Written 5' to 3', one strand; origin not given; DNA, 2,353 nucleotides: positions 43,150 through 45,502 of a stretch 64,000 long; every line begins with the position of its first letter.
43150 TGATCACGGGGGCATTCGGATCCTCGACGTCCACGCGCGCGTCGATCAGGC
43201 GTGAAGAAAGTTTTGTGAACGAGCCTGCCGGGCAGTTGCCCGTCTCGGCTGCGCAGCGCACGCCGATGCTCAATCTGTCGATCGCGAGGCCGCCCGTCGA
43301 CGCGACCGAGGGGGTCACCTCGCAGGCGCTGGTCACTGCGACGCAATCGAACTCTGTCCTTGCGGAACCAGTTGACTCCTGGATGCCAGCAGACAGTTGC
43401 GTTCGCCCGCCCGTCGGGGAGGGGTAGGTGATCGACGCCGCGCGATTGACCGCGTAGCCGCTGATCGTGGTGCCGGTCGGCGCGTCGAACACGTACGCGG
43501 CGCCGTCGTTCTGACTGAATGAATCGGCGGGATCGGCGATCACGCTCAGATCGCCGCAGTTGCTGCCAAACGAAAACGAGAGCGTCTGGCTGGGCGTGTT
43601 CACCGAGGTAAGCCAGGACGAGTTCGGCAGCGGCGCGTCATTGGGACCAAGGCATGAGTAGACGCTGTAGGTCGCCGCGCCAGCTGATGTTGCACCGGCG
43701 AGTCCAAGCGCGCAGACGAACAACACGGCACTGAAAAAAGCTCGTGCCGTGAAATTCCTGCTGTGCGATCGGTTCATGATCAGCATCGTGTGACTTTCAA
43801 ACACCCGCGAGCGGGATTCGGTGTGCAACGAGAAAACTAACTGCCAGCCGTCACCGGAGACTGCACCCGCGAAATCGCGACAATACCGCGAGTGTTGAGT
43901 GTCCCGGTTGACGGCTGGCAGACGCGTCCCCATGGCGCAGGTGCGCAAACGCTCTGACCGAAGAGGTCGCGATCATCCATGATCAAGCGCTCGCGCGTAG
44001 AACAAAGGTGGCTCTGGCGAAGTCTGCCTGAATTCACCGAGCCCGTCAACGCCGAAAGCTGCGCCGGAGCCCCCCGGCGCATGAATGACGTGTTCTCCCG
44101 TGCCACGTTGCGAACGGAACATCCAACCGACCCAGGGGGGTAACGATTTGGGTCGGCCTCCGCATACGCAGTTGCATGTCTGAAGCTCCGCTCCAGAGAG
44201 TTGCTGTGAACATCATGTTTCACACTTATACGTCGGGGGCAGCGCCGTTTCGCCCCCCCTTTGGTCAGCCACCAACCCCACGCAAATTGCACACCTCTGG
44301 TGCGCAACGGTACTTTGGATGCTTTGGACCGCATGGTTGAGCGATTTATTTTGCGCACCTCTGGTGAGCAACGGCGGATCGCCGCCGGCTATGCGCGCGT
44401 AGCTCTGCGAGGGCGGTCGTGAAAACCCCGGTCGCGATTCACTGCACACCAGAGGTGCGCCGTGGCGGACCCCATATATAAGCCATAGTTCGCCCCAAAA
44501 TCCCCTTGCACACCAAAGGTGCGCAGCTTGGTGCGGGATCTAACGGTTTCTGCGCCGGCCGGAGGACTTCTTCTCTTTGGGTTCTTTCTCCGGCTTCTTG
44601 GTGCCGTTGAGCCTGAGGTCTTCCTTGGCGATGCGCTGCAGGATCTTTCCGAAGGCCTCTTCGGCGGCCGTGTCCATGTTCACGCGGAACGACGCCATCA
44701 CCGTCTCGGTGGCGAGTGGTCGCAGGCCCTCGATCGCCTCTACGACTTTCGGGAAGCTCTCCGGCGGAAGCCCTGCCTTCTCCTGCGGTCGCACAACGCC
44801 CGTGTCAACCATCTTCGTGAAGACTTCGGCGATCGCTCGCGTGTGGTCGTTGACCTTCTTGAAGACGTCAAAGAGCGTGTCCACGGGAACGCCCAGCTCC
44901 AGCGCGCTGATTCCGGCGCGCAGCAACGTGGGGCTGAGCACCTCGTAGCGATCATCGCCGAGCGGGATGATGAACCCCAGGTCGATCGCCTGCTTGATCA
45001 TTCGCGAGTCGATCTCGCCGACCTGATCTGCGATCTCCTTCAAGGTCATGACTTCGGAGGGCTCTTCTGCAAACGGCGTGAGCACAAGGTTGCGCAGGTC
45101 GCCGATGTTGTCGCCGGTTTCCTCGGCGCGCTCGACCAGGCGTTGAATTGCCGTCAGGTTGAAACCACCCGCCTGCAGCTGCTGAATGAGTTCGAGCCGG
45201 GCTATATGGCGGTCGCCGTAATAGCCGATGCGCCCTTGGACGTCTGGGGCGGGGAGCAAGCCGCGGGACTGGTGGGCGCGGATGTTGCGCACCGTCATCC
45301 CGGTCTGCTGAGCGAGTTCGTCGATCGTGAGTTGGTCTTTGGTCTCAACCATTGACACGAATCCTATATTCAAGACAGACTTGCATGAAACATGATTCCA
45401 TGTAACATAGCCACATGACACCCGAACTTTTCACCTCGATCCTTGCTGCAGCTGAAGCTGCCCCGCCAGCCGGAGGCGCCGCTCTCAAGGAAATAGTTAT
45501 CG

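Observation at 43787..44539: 750-nt non-coding region with four mirror-arranged 19-bp palindromes and several stable hairpins, upstream of the locus B operon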

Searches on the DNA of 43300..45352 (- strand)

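Call 4: search_rna_families(source=window, start=43300, end=45000, threshold=evalue, max_evalue=1, show_alignments=3)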
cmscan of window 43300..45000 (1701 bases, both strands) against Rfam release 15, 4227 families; matches with E-value up to 1: 2.
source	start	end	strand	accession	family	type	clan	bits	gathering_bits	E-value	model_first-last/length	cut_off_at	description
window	44816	44940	-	RF02916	atpB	Cis-reg;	-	16.6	37.4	0.73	1-128/128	no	atpB RNA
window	44947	44987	+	RF01130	sR46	Gene; snRNA; snoRNA; CD-box;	-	16.1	50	0.89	1-56/56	no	Small nucleolar RNA sR46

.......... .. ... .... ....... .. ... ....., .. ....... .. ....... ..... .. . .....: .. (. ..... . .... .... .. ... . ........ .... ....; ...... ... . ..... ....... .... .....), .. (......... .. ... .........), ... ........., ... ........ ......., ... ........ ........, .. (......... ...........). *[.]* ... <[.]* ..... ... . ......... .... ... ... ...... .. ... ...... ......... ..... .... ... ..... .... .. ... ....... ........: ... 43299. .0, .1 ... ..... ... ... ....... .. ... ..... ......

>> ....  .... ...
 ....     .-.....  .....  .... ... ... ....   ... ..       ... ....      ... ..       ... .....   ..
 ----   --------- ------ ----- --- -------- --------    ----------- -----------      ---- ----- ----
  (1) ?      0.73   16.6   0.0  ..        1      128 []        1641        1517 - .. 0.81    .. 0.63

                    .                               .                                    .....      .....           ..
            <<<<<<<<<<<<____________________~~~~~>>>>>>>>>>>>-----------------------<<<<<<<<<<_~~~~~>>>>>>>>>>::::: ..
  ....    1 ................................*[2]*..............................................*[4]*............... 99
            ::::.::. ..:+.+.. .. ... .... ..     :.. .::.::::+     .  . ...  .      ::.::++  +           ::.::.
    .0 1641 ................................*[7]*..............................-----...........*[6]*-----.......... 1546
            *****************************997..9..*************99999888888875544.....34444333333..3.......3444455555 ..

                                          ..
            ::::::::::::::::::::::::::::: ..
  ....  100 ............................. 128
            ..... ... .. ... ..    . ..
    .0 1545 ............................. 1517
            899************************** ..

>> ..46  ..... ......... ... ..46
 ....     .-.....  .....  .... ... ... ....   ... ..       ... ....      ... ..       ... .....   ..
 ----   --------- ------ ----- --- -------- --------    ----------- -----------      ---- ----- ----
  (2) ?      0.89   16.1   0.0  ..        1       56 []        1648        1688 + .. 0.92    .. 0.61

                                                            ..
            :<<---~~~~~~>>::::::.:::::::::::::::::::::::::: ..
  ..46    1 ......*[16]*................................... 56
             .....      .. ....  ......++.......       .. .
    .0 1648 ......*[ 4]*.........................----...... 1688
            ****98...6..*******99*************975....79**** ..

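Call 44: search_rna_families(sources=[L089, L001, L002, L131, L132, L133, L134], threshold=evalue, max_evalue=1)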
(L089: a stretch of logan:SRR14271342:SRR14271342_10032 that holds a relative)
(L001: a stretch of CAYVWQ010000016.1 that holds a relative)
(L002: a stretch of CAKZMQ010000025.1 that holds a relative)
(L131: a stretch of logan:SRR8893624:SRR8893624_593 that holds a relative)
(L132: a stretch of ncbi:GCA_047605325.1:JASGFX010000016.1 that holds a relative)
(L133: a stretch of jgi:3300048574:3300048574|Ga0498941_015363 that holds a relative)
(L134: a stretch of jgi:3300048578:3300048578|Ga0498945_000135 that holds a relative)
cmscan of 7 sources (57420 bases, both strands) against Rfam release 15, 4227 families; matches with E-value up to 1: 8.
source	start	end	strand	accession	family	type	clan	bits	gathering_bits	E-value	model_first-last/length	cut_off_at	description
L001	2737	2808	-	RF00005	tRNA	Gene; tRNA;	CL00001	73.6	29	2.8e-14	1-71/71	no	tRNA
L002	3379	3450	-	RF00005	tRNA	Gene; tRNA;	CL00001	73.6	29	2.8e-14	1-71/71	no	tRNA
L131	903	974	-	RF00005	tRNA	Gene; tRNA;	CL00001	73.6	29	2.8e-14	1-71/71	no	tRNA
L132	909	980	-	RF00005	tRNA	Gene; tRNA;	CL00001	73.6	29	2.8e-14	1-71/71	no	tRNA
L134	908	979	-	RF00005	tRNA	Gene; tRNA;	CL00001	73.6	29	2.8e-14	1-71/71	no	tRNA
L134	182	253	-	RF00005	tRNA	Gene; tRNA;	CL00001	68.5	29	7.2e-13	1-71/71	no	tRNA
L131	3419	3479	+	RF01668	P10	Gene; sRNA;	-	21.2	37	0.98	1-72/72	no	Pseudomonas sRNA P10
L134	4522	4615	+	RF02741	Rev44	Gene; antisense;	-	20.4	178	0.19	1-336/336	no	Soft rot Enterobacteriaceae Rev 44 asRNA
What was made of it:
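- On Any Rfam 15 family: In the 7 relatives the only matches falling inside the leader region are the weak chance-level P10 and Rev44 hits; tRNAs were found elsewhere in those loci (calls 4, 44).
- Closest known: Riboswitch or attenuator-type 5' leaders with an intrinsic-terminator expression platform. Different: It matches none of the 4227 Rfam 15 families (calls 4, 44).
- Tried and rejected: Nothing relevant matched (calls 4, 44).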

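Call 46: search_dna_similar(query=window:44262-44552:+, collection=plasmids, mode=distant, max_evalue=0.01, max_rows=10)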
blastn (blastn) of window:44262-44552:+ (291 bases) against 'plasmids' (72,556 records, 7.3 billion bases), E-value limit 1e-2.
No match.

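Call 56: build_rna_model(alignment_id=A5)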
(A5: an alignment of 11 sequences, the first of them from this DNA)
Model R1 built from alignment A5 (11 sequences, 101 columns); structure: RNAalifold consensus.
model positions 96; base pairs 23; branch points 1; effective number of sequences 2.23; information 0.595 bits per position. Calibrated on 0.2 Mb of random sequence (short: E-values are rough).
structure used (alignment columns):
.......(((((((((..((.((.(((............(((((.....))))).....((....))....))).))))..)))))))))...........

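Call 57: search_with_rna_model(model_id=R1, sources=[window, L001, L002, L003, L004, L005, L006, L007, L008, L009, L010, L011, L012, L013, L014, L015, L016, L017, L018, L019, L020, L021, L022, L023, L024, L025, L026, L027, L028, L029, L030, L031, L032, L033, L034, L035, L036, L037, L038, L039, L040, L041, L042, L043, L044, L045, L046, L047, L048, L049, L050, L051, L052, L053, L054, L055, L056, L057, L058, L059, L060, L061, L062, L063, L064, L065, L066, L067, L068, L069, L070, L071, L072, L073, L074, L075, L076, L077, L078, L079, L080, L081, L082, L086, L089, L131, L132, L133, L134], max_evalue=1, make_alignment=true)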
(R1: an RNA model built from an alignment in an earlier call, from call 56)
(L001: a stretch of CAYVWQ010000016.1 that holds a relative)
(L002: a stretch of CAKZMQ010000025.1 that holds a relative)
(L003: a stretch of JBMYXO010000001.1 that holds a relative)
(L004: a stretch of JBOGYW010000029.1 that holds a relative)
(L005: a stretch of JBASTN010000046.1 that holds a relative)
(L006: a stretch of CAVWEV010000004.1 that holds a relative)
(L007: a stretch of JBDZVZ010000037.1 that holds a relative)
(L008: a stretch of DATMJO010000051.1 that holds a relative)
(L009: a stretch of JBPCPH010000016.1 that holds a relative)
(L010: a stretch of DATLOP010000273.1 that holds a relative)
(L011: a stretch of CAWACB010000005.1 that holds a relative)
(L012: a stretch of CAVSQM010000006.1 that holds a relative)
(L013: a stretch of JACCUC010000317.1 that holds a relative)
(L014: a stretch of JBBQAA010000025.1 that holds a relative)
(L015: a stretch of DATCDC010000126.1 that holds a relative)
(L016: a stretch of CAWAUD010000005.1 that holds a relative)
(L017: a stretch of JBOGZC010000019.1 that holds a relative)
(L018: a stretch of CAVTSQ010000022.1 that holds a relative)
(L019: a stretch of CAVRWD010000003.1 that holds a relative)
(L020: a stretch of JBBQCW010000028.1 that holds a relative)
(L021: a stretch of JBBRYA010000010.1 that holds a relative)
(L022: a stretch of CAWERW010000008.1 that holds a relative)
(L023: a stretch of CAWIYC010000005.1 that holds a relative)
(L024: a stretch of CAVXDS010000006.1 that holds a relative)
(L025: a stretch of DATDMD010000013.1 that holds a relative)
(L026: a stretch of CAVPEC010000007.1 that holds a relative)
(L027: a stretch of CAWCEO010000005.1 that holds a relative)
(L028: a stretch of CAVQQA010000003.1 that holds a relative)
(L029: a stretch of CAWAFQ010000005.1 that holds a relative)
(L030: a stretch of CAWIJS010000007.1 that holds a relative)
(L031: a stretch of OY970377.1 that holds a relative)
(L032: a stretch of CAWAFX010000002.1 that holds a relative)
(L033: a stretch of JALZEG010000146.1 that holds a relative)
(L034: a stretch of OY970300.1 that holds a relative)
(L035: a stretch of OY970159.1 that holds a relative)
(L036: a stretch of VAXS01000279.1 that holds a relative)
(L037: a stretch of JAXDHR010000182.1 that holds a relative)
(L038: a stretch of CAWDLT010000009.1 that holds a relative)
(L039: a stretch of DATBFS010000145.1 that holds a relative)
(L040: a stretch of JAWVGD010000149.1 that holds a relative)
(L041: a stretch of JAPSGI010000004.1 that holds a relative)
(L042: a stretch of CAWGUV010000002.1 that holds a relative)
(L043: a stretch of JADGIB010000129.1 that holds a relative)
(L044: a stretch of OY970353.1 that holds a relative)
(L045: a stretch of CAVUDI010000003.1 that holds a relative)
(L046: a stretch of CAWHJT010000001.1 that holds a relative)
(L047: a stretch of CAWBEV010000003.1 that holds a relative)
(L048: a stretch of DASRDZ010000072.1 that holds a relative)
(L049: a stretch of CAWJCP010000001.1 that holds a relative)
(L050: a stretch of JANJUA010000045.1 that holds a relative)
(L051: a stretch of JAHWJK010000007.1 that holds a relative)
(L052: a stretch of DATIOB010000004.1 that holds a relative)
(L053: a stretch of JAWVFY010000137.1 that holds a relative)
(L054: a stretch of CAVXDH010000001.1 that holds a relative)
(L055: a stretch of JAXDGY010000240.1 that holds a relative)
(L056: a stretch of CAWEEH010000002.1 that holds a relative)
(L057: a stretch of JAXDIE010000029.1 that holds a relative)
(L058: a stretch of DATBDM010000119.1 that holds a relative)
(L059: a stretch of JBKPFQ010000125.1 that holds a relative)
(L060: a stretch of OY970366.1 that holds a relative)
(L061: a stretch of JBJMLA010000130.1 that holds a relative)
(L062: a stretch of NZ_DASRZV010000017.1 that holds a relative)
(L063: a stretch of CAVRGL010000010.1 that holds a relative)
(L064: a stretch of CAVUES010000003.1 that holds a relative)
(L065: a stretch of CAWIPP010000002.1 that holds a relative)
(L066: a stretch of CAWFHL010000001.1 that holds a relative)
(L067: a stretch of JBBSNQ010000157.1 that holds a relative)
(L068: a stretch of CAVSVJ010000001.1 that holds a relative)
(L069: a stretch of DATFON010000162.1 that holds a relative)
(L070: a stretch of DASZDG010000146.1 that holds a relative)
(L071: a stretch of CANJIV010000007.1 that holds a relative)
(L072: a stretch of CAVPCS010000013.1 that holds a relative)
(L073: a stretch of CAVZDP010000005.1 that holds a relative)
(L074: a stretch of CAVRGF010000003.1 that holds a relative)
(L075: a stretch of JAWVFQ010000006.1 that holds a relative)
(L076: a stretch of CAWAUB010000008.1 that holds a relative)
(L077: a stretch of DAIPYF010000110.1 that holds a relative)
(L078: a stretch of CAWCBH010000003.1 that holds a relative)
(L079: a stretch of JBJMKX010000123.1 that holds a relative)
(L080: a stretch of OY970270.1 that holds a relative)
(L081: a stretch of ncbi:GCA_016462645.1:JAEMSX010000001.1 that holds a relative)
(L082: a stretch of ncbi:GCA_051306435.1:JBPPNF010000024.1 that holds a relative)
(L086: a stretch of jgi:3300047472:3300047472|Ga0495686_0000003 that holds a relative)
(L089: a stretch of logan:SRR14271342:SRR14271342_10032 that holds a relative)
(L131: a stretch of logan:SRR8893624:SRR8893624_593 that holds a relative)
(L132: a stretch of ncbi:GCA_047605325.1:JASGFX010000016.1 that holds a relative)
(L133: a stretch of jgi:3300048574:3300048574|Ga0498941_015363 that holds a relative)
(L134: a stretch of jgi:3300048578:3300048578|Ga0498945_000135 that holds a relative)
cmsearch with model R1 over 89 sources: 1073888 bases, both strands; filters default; matches with E-value up to 1: 13.
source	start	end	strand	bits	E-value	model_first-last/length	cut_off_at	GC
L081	11176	11271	+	102.3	7.9e-19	1-96/96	no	0.64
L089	2652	2747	+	100.5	1.9e-18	1-96/96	no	0.59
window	43834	43929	-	98.7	4.8e-18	1-96/96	no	0.61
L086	11163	11257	+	94.6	3.6e-17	1-96/96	no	0.62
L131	4144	4239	+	91.7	1.5e-16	1-96/96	no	0.6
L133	4172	4267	+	91.3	1.8e-16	1-96/96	no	0.64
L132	4191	4286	+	89.1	5.4e-16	1-96/96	no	0.62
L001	6226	6317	+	80.6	3.6e-14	1-96/96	no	0.68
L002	7121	7213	+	76.4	3e-13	1-96/96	no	0.61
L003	7124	7216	+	75.5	4.5e-13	1-96/96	no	0.63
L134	4164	4259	+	73.7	1.2e-12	1-96/96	no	0.68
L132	4199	4279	-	19.9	0.45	9-89/96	no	0.65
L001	6227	6318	-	19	0.69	1-96/96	no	0.68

Alignment A6: 13 matches aligned to the model, 120 columns, each read 5' to 3' on its own strand. Consensus structure (alignment columns), stored with it:
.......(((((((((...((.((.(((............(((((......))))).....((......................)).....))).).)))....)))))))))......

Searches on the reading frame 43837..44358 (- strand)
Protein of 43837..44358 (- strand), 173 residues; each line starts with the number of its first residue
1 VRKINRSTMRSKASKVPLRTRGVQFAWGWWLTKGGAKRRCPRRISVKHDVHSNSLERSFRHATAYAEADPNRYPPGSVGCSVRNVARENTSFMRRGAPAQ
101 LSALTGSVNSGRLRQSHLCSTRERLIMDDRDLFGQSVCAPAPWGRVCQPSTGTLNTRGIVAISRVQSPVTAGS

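Call 10: search_protein_families(library=pfam, proteins=[window:43837-44358:-], max_evalue=0.01)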
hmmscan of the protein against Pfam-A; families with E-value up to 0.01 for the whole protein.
window:43837-44358:- (173 aa): 0 families

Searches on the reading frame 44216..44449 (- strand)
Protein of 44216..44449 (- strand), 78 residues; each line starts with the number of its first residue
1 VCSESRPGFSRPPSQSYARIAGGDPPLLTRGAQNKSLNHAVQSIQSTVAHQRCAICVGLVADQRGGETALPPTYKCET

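Call 62: find_homologous_proteins(query=window:44216-44449:-, max_evalue=0.001)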
Query seq(78 aa): no candidate shares three 5-residue words with the query. No homologue found.
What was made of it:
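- It has no protein homologue (call 62) and no plasmid match (call 46).
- On MITE: The longest internal ORF has no homologue (call 62).
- Tried and rejected: No hit (call 62).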
